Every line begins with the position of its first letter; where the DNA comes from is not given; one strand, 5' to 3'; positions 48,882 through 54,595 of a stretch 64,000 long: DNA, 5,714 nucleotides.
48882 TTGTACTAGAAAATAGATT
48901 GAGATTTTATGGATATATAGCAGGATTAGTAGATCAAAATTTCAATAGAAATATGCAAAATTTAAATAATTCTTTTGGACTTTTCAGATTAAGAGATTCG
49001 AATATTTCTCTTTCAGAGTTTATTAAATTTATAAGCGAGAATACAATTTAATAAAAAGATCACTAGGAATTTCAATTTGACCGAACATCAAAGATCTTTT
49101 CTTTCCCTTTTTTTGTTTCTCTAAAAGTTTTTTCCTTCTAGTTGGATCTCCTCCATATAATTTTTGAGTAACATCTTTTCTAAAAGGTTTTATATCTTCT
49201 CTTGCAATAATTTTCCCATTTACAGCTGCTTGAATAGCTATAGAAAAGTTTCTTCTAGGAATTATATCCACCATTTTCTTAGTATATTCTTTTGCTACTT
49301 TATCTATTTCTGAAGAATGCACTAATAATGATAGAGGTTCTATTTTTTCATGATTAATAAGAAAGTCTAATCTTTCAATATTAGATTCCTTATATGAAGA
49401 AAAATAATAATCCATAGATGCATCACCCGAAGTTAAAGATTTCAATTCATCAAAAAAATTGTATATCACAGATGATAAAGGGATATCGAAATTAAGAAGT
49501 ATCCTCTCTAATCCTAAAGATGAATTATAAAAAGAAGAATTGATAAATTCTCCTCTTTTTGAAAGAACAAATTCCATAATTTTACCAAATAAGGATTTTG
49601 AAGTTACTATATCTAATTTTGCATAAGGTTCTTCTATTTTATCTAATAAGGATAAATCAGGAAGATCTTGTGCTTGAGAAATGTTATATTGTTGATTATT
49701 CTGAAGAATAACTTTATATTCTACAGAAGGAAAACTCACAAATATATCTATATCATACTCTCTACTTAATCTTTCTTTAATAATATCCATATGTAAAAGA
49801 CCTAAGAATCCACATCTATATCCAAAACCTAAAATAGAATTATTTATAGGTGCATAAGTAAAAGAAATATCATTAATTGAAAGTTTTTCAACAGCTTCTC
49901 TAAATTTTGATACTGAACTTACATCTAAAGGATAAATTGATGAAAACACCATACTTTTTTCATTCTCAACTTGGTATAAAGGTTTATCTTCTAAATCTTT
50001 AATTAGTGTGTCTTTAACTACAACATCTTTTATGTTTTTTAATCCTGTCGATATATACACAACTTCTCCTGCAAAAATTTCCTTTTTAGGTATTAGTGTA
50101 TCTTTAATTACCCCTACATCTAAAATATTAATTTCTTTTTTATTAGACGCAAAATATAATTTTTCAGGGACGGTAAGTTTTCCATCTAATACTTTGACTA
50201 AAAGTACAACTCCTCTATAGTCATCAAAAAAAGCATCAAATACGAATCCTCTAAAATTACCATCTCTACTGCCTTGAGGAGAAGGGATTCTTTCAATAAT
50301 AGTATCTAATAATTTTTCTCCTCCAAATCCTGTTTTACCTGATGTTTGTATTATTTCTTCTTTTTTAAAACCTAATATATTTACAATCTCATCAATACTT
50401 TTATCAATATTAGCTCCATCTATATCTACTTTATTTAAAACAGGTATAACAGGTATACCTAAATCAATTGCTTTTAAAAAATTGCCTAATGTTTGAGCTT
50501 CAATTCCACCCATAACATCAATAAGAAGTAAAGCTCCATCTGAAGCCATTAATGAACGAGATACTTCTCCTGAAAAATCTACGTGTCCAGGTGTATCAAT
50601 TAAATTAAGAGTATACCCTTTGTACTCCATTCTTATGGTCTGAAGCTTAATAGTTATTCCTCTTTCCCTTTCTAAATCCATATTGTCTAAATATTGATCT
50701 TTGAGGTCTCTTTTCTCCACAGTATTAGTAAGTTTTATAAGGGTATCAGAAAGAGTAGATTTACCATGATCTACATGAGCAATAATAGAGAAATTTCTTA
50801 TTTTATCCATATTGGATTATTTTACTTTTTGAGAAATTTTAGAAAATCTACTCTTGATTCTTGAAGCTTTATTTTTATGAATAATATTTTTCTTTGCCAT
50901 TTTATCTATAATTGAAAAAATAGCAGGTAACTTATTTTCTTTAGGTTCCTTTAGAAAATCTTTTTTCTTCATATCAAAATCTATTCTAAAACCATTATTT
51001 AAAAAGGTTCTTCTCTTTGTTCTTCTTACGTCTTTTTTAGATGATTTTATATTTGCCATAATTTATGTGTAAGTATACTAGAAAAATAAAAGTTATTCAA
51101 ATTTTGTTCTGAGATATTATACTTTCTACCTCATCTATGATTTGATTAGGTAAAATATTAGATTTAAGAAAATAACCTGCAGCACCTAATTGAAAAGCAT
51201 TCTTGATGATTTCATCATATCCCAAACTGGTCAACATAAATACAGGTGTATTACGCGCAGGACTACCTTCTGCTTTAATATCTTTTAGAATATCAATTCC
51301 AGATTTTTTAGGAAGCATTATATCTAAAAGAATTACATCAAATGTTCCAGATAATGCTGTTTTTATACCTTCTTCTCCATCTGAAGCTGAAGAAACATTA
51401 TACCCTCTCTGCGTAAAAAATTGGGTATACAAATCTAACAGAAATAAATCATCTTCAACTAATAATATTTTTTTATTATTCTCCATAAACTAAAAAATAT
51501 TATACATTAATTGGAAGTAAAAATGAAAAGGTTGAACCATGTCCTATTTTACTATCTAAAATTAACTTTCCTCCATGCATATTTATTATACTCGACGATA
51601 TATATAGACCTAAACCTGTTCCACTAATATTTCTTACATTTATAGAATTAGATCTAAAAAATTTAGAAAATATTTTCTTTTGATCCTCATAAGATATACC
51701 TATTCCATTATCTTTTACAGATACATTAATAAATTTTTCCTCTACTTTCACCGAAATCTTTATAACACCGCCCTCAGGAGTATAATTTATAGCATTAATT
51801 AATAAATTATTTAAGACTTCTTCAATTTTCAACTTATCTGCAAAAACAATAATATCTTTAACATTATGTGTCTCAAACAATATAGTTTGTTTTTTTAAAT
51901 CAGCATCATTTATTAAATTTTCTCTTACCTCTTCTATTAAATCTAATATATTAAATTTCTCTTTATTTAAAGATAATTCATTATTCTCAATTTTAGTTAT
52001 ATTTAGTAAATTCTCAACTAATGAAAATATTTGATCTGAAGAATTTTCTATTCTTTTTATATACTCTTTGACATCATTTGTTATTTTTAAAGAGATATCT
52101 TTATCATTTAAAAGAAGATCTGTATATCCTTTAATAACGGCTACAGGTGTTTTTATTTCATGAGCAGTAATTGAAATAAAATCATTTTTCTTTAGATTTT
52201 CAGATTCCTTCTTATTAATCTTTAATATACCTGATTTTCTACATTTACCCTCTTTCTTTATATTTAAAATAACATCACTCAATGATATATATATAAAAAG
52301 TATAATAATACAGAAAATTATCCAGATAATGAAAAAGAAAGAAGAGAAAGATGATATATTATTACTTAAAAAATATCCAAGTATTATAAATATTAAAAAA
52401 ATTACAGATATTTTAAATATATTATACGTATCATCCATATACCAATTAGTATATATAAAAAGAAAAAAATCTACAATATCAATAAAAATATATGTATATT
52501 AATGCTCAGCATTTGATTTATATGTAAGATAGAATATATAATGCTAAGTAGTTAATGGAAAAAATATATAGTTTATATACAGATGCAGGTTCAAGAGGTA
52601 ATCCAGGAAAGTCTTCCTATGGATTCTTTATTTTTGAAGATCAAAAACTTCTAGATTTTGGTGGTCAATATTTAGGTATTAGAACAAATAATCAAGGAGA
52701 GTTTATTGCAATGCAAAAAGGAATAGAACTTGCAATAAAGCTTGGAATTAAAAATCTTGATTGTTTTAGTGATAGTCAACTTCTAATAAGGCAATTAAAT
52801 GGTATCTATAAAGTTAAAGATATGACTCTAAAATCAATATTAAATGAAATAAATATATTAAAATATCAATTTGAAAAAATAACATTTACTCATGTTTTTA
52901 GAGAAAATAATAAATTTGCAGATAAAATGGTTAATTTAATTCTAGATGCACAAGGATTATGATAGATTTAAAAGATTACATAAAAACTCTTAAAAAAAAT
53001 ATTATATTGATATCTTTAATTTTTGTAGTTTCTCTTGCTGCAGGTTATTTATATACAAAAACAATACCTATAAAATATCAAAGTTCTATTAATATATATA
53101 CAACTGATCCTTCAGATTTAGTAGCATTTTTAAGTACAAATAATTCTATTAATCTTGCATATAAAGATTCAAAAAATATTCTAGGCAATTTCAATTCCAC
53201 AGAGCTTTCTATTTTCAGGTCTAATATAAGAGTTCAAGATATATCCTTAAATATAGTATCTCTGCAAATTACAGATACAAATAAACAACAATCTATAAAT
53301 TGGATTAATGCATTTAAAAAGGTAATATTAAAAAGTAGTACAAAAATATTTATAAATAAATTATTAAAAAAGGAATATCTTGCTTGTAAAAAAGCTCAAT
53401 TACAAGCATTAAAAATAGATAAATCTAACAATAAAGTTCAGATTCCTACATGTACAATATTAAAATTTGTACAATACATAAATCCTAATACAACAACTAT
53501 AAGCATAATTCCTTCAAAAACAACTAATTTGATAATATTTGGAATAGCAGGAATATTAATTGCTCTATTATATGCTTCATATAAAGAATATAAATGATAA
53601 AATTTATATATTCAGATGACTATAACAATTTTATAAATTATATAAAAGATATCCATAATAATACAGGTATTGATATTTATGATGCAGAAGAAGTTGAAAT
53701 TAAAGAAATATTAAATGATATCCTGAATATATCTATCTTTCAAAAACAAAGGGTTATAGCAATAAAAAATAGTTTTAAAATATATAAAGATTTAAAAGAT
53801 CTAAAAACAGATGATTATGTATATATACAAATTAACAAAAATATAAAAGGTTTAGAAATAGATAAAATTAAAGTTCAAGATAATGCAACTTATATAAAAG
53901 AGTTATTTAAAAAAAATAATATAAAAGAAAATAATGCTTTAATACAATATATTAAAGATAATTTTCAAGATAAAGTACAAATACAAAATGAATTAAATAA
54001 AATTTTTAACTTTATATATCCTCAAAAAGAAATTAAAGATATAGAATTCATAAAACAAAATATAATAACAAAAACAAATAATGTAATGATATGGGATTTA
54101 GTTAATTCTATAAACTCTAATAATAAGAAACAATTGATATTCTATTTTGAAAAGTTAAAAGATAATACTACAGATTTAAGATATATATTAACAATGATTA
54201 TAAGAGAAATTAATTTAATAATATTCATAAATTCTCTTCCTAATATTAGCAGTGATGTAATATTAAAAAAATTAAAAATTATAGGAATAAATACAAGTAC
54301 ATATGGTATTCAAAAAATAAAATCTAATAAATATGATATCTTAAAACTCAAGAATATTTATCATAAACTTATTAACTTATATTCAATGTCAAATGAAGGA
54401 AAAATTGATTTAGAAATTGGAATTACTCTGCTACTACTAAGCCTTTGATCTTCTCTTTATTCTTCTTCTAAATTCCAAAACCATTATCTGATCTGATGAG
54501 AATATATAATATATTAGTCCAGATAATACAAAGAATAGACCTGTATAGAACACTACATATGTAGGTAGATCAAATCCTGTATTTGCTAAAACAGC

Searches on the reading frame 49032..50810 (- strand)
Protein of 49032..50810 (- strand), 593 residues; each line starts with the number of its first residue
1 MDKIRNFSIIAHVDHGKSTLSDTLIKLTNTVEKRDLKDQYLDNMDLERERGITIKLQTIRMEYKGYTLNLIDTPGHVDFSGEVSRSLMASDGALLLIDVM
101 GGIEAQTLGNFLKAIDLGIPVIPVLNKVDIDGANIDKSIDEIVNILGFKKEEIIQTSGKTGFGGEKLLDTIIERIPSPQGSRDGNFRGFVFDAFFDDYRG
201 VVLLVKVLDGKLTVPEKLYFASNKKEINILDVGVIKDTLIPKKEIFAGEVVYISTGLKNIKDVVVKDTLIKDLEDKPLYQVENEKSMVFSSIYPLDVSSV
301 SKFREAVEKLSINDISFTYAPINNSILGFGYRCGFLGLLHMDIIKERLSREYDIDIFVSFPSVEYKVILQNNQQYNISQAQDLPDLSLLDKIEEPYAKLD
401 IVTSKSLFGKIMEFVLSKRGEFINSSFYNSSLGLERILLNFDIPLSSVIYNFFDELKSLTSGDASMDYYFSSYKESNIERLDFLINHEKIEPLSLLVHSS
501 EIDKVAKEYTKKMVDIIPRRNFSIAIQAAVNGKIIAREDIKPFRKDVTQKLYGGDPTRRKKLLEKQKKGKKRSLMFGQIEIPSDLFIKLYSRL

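Call 30: search_protein_families(library=pfam, proteins=[window:49032-50810:-], max_evalue=0.0001)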
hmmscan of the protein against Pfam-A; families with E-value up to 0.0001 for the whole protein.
window:49032-50810:- (593 aa): 5 families
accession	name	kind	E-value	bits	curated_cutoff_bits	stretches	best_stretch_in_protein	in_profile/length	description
PF00009.33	GTP_EFTU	-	3.6e-54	183.6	26.5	1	3-177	2-188/188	Elongation factor Tu GTP binding domain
PF06421.17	LepA_C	-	8e-39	132.5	29.7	1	485-589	1-105/107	GTP-binding protein LepA C-terminus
PF00679.30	EFG_C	-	7.8e-16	58.3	27.9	1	392-480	2-85/89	Elongation factor G C-terminus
PF01926.29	MMR_HSR1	-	3.2e-06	27.7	21.9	1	14-127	9-113/113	50S ribosome-binding GTPase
PF02421.24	FeoB_N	-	5.6e-05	23.1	27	0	51-171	32-156/156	Ferrous iron transport protein B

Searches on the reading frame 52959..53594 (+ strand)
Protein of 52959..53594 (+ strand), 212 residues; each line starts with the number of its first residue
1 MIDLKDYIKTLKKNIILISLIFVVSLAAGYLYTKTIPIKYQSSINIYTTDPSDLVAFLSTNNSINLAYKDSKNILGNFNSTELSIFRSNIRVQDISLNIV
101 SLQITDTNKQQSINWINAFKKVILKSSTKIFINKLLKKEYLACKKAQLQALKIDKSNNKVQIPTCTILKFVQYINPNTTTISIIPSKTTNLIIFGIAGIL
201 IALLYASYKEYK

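Call 30: search_protein_families(library=pfam, proteins=[window:52959-53594:+], max_evalue=0.0001)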
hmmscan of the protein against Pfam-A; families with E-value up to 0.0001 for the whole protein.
window:52959-53594:+ (212 aa): 1 family
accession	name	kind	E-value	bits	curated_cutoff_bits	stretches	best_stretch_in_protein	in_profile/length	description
PF02706.20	Wzz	-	1.1e-08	35.7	25.5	1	2-87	3-79/91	Chain length determinant protein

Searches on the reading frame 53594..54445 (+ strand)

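Call 30: search_protein_families(library=pfam, proteins=[window:53594-54445:+], max_evalue=0.0001)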
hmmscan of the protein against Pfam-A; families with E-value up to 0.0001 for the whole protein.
window:53594-54445:+ (284 aa): 1 family
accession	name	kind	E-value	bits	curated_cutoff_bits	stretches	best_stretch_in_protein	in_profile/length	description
PF21694.2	DNA_pol3_delta_C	-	5.4e-05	23.6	27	1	166-283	4-120/121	DNA polymerase III delta subunit, C-terminal domain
